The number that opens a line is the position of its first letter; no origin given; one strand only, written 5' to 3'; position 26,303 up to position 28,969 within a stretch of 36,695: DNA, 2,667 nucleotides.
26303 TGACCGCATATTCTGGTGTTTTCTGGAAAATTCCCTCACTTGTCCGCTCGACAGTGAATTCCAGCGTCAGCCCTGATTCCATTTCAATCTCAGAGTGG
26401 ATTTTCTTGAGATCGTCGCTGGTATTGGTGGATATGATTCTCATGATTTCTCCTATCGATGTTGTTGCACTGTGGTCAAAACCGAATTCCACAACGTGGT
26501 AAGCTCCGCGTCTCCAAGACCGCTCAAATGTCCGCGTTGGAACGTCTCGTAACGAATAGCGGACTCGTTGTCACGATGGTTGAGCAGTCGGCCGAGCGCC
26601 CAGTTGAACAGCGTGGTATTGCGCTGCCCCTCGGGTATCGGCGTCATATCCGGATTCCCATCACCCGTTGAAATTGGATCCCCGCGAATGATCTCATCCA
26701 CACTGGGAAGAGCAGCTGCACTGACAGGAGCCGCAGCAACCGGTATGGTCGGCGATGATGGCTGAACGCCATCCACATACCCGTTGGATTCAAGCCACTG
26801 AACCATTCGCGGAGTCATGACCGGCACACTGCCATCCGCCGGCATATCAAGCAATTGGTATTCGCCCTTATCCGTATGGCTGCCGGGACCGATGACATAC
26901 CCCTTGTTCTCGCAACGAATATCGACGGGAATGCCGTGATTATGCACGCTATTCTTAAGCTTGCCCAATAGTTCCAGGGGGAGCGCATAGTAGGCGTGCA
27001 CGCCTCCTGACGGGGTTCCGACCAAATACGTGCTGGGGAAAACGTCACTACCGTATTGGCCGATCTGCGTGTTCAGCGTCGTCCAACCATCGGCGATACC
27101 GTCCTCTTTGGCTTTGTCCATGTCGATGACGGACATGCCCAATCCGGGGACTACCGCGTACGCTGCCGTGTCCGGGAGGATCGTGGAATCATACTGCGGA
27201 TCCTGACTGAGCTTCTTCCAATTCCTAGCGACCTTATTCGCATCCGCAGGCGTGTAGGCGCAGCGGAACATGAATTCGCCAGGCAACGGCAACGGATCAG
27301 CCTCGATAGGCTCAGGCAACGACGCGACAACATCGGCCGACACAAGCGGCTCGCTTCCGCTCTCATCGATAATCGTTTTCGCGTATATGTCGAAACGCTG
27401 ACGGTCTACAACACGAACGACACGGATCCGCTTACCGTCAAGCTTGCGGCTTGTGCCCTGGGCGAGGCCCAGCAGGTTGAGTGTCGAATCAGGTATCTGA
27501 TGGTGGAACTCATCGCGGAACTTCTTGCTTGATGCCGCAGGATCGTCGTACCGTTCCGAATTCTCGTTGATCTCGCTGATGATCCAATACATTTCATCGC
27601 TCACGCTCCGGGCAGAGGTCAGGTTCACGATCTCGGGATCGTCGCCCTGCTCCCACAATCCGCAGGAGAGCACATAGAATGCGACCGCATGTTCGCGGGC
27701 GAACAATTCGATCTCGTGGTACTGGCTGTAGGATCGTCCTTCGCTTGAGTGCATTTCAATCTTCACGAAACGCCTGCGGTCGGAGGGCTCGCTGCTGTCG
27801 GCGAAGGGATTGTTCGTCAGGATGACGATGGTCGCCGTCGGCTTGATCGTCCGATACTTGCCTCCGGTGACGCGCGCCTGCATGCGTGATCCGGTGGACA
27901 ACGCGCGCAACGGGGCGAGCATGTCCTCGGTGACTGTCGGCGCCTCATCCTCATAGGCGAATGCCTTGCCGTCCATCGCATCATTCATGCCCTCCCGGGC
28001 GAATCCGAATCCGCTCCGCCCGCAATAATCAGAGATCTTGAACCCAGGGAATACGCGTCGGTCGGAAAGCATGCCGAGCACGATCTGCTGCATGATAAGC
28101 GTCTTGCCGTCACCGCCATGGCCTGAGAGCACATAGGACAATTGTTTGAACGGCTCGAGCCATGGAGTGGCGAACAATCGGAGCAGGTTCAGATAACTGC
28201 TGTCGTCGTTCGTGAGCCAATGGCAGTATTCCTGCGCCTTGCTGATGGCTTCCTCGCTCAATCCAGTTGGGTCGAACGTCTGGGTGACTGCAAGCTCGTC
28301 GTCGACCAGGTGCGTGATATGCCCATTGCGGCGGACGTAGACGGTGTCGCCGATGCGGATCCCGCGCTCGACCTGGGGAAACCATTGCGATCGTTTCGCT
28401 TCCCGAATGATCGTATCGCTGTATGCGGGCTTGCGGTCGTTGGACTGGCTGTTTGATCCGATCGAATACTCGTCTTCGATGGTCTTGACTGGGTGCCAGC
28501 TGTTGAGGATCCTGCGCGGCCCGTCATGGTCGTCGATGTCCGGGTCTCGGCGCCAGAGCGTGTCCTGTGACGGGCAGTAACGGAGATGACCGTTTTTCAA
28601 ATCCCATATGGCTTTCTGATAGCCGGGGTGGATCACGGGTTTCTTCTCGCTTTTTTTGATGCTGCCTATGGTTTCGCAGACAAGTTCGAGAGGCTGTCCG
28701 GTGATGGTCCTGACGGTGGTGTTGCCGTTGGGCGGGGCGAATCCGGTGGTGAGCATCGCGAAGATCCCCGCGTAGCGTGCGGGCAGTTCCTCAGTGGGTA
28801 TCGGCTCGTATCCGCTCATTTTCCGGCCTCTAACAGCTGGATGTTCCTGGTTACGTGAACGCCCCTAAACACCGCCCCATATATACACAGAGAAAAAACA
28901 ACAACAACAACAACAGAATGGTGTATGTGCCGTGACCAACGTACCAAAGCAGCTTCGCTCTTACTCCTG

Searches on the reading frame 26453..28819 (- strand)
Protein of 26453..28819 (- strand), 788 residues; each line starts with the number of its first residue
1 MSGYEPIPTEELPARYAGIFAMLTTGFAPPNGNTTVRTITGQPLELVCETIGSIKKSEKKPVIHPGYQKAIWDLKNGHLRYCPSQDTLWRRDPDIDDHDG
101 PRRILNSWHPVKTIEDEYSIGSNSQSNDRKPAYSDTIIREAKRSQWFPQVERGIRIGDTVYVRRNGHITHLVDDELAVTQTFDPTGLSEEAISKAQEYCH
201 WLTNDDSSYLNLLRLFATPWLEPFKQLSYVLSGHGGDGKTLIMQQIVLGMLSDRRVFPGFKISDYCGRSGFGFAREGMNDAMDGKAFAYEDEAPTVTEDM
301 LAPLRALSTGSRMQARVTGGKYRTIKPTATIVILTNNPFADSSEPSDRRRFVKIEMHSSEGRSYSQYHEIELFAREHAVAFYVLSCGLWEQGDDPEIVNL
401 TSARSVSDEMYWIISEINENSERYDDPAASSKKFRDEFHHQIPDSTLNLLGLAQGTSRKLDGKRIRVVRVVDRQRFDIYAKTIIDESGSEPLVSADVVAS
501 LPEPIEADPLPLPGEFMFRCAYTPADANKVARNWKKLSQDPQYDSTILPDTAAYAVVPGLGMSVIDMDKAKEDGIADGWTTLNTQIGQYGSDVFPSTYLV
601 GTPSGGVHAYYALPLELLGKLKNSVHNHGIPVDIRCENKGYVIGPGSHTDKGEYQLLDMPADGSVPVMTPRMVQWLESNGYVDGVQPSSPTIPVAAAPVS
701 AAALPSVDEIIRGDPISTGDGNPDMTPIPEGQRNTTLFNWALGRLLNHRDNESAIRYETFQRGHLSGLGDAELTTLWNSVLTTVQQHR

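Call 66: search_protein_families(library=pfam, proteins=[window:26453-28819:-], max_evalue=0.001)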
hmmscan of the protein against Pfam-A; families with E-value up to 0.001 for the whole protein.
window:26453-28819:- (788 aa): 2 families
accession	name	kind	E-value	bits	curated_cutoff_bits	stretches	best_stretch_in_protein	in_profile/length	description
PF09250.16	Prim-Pol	-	4.8e-11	43.8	22.8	1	549-660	45-149/158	Bifunctional DNA primase/polymerase, N-terminal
PF19263.5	DUF5906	-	0.0001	23.3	27.6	1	231-349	1-114/114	Family of unknown function (DUF5906)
